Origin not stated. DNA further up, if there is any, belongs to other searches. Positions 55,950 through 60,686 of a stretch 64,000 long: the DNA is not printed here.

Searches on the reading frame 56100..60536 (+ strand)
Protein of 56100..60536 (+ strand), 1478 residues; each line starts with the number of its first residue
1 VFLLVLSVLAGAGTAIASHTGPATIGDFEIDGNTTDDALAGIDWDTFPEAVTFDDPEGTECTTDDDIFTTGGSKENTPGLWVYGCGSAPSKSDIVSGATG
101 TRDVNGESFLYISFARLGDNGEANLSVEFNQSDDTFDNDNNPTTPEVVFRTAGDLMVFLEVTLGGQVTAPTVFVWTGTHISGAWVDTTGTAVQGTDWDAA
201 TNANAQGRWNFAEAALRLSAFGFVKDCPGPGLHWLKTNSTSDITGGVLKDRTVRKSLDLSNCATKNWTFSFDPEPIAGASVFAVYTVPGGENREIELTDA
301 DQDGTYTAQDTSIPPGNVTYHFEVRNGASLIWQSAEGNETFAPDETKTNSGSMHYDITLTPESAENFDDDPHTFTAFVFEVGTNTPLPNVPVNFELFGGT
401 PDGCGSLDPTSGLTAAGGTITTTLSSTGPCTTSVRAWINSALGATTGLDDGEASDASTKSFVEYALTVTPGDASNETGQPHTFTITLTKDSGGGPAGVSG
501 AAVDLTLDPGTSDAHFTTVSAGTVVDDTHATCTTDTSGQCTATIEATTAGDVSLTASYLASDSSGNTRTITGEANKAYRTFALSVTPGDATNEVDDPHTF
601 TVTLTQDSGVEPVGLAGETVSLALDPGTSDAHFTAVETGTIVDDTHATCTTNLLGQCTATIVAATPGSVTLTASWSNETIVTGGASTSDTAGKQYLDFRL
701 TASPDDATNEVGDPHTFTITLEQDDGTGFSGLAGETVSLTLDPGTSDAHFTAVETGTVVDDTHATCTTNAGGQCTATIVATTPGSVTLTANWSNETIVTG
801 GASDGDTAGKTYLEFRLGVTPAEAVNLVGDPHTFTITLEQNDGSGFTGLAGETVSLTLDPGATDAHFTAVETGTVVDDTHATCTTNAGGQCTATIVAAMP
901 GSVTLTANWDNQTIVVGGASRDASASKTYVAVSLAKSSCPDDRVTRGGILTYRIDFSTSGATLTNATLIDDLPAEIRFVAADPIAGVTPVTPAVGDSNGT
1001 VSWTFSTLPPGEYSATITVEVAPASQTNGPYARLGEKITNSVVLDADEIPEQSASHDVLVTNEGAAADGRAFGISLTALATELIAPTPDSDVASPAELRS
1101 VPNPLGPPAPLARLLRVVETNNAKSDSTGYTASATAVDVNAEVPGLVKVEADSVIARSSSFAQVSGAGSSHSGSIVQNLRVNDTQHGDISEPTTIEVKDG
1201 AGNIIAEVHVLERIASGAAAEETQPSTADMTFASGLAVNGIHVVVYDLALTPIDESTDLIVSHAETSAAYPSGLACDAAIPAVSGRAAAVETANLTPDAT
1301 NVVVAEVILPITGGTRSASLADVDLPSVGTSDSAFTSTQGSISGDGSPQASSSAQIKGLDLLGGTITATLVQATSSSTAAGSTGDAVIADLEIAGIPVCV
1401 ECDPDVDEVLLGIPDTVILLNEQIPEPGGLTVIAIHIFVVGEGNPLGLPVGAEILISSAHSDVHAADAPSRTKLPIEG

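Call 59: search_protein_families(library=pfam, proteins=[window:56100-60536:+], max_evalue=0.001)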
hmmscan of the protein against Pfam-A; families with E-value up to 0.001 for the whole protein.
window:56100-60536:+ (1478 aa): 2 families
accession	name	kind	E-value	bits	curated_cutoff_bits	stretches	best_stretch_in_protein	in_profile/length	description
PF02369.22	Big_1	-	3.2e-12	46.8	34.9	1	370-441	17-83/93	Bacterial Ig-like domain (group 1)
PF00630.25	Filamin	-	3.6e-08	34.6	26.9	0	827-914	18-87/93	Filamin/ABP280 repeat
